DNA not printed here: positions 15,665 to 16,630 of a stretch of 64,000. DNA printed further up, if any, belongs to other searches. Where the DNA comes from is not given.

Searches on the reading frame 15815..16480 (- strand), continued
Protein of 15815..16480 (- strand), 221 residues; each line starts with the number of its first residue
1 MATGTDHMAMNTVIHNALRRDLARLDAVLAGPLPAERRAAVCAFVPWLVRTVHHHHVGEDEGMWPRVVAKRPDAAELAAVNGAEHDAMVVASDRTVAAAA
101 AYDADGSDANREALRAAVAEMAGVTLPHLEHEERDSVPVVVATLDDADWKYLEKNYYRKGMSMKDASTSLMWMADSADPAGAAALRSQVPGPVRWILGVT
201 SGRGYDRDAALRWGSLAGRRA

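Call 88: find_encoding_contigs(protein=P0027, flank=10000, max_places=3)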
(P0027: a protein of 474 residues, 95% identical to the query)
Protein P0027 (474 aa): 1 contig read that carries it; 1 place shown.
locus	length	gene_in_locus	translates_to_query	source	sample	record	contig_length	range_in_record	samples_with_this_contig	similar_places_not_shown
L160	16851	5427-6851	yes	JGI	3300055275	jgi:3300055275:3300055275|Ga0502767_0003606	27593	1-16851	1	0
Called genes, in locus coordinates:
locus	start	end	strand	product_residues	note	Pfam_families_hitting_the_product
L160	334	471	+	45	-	-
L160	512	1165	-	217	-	-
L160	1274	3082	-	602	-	PF01548:DEDD_Tnp_IS110, PF02371:Transposase_20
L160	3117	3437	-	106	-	-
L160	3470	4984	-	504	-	-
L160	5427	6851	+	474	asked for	-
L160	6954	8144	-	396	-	-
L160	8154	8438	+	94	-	-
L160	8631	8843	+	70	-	-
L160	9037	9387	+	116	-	PF06262:Zincin_1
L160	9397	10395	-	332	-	PF01300:Sua5_yciO_yrdC, PF03481:Sua5_C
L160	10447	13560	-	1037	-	-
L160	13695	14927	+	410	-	PF00089:Trypsin, PF13365:Trypsin_2, PF00595:PDZ (weak), PF13180:PDZ_2, PF17820:PDZ_6 (weak)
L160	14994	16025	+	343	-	PF09995:MPAB_Lcp_cat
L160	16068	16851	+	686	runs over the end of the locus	-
